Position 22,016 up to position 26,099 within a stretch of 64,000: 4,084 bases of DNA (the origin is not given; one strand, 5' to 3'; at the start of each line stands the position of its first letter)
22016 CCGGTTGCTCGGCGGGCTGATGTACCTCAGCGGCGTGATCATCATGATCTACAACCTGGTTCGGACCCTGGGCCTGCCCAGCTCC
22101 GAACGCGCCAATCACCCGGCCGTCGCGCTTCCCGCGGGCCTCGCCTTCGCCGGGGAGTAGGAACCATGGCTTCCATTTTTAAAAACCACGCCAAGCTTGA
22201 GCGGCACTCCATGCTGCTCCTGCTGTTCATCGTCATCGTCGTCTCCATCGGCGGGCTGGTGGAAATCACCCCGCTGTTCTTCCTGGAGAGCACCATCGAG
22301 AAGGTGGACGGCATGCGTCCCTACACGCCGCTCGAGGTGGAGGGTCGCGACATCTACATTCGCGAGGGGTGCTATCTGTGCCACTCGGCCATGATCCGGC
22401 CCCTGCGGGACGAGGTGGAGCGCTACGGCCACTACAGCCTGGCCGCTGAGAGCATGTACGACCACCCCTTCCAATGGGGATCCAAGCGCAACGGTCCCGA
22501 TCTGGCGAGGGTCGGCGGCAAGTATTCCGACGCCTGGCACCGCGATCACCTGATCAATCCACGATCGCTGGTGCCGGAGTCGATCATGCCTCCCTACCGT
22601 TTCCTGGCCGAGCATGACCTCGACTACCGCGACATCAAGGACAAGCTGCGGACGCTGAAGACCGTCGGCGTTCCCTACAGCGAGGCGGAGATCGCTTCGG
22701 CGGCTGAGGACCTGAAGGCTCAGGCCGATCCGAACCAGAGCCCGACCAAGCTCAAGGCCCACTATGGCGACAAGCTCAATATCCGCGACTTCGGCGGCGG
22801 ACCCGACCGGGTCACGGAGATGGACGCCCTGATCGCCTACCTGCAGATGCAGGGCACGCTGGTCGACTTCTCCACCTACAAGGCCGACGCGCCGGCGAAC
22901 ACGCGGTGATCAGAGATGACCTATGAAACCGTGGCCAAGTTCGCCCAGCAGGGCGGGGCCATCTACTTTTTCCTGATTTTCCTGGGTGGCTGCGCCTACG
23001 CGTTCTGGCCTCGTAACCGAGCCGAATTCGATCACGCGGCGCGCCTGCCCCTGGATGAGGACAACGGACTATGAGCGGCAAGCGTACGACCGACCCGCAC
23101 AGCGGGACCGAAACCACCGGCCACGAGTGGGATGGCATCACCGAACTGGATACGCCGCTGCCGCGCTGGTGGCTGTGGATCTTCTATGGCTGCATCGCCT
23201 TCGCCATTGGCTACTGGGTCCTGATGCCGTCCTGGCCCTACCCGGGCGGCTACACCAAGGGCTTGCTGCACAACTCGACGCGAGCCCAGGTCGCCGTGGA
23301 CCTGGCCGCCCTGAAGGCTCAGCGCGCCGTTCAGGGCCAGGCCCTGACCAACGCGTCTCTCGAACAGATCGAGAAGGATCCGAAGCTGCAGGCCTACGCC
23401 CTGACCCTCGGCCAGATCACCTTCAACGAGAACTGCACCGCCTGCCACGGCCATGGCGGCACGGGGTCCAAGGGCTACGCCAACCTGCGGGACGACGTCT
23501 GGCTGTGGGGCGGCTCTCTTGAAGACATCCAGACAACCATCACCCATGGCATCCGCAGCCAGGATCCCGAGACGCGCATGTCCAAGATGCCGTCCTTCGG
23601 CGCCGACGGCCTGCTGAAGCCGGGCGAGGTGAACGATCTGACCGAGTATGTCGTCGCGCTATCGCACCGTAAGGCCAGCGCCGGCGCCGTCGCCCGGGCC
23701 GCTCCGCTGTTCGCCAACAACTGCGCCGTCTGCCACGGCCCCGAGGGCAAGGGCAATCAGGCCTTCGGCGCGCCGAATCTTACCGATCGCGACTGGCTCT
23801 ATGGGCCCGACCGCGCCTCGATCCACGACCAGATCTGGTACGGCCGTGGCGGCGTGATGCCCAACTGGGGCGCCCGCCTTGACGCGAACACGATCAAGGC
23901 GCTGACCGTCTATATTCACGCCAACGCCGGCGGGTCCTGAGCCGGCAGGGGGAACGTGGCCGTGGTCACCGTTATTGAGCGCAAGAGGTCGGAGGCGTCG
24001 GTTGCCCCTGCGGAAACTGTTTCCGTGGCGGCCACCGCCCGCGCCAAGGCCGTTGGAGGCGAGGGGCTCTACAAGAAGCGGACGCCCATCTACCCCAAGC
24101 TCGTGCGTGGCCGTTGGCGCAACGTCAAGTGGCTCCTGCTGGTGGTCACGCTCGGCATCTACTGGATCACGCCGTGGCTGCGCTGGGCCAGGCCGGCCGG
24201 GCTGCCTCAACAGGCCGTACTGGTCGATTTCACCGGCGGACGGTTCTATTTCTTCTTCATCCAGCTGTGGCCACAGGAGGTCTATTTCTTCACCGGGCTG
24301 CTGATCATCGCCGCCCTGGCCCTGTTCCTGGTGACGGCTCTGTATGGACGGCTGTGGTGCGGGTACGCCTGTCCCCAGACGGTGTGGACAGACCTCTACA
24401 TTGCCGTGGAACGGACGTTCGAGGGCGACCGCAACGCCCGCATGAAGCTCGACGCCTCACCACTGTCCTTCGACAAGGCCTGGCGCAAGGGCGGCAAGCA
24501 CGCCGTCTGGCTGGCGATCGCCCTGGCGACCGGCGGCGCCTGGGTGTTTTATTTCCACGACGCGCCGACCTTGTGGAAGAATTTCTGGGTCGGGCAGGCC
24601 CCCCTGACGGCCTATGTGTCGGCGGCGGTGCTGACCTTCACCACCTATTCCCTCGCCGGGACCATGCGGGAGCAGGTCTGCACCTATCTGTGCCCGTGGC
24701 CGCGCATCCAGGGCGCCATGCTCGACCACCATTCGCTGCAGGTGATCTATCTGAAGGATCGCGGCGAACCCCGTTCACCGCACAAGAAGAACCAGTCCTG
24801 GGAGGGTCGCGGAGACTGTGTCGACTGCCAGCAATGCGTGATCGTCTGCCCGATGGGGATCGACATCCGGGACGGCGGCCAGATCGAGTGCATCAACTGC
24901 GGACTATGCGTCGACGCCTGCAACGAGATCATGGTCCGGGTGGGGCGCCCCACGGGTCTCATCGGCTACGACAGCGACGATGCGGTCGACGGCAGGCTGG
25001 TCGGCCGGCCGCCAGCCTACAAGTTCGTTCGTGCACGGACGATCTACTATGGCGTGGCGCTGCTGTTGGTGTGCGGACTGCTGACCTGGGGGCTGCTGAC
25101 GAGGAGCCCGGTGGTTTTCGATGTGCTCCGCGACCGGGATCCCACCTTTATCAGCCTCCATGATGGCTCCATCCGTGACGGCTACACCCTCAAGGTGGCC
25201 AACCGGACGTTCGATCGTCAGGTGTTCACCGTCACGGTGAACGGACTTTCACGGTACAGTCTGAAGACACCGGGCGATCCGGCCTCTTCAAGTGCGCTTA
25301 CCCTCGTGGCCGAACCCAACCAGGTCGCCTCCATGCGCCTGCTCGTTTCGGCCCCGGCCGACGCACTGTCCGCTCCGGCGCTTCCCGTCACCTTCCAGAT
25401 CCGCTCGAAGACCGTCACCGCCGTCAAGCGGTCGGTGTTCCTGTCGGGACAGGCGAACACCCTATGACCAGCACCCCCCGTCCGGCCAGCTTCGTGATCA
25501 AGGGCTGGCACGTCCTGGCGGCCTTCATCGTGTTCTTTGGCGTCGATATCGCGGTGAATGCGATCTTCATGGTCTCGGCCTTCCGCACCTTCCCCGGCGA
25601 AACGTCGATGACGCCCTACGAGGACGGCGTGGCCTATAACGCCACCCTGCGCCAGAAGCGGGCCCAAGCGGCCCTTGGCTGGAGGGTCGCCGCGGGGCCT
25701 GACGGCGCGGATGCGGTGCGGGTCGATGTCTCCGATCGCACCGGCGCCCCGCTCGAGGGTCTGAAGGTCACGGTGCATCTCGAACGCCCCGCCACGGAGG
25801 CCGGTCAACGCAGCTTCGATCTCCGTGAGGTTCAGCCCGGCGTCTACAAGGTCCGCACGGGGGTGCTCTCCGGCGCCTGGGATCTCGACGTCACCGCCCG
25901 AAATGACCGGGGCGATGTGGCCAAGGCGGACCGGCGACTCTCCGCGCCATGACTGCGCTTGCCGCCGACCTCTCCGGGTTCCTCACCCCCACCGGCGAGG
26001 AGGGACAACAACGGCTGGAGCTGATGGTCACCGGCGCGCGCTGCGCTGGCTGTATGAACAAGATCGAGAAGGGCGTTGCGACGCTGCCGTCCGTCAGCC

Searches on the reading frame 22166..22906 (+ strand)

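Call 78: search_protein_families(library=pfam, proteins=[window:22166-22906:+], max_evalue=0.00001)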
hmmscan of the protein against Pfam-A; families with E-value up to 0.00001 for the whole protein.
window:22166-22906:+ (247 aa): 1 family
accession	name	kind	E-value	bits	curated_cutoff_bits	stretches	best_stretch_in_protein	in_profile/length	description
PF02433.20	FixO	-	5.3e-96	320.8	29.6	1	8-233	1-219/219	Cytochrome C oxidase, mono-heme subunit/FixO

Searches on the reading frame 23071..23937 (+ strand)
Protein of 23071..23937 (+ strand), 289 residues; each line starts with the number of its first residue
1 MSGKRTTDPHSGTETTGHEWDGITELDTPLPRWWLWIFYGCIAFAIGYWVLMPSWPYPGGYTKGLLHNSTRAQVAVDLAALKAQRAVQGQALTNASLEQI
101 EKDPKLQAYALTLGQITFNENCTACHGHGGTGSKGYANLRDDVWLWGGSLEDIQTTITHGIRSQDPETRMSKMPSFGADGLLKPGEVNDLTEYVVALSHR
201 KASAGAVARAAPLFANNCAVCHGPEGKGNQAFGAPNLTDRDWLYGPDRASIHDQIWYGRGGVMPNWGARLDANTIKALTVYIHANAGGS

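Call 78: search_protein_families(library=pfam, proteins=[window:23071-23937:+], max_evalue=0.00001)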
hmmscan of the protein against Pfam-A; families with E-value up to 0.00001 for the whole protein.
window:23071-23937:+ (289 aa): 3 families
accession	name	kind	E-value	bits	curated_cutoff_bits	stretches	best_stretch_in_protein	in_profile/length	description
PF13442.11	Cytochrome_CBB3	-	4e-25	88.4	27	2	206-282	2-68/68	Cytochrome C oxidase, cbb3-type, subunit III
PF14715.11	FixP_N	-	1.2e-23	83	24.9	1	12-57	1-46/48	N-terminal domain of cytochrome oxidase-cbb3, FixP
PF00034.26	Cytochrom_C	-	4.4e-18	66.8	21.3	1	114-197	4-89/90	Cytochrome c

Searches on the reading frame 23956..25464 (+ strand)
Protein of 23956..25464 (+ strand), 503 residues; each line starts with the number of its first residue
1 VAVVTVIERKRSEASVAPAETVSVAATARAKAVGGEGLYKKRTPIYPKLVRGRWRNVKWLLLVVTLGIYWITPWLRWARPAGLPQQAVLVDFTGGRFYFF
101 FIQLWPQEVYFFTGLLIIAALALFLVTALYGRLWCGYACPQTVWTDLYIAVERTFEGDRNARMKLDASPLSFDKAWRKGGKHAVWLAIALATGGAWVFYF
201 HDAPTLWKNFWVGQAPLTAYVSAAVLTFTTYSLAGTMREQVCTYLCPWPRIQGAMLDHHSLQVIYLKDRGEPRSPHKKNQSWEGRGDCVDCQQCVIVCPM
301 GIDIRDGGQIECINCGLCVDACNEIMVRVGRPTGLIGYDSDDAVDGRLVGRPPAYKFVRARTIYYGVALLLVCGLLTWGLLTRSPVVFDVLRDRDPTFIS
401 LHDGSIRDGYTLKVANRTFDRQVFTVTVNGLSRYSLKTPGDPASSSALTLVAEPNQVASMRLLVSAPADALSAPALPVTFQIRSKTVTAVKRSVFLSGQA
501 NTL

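Call 78: search_protein_families(library=pfam, proteins=[window:23956-25464:+], max_evalue=0.00001)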
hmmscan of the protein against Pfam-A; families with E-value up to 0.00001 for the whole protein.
window:23956-25464:+ (503 aa): 7 families
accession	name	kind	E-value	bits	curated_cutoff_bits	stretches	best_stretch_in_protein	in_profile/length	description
PF13746.11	Fer4_18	-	3.2e-36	124.4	27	1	237-340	1-113/114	4Fe-4S dicluster domain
PF11614.14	FixG_C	-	5.5e-23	81.8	25.6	1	376-497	1-118/119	IG-like fold at C-terminal of FixG, putative oxidoreductase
PF12801.12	Fer4_5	-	3.6e-08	33.7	22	1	115-148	4-37/48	4Fe-4S binding domain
PF13187.11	Fer4_9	-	5.5e-08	33.2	27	0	265-301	18-50/52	4Fe-4S dicluster domain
PF13183.11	Fer4_8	-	1.9e-06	28.7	27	0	242-302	11-68/68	4Fe-4S dicluster domain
PF12838.12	Fer4_7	-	2.6e-06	28.2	27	0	312-337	2-18/52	4Fe-4S dicluster domain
PF13534.11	Fer4_17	-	3.3e-06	28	22.2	0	241-303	7-61/61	4Fe-4S dicluster domain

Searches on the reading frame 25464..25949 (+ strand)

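Call 78: search_protein_families(library=pfam, proteins=[window:25464-25949:+], max_evalue=0.00001)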
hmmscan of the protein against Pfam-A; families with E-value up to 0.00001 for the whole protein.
window:25464-25949:+ (162 aa): 1 family
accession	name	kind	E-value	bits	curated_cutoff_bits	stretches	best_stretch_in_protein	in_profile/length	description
PF05751.16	FixH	-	1.8e-31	109.6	23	1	14-149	5-140/150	FixH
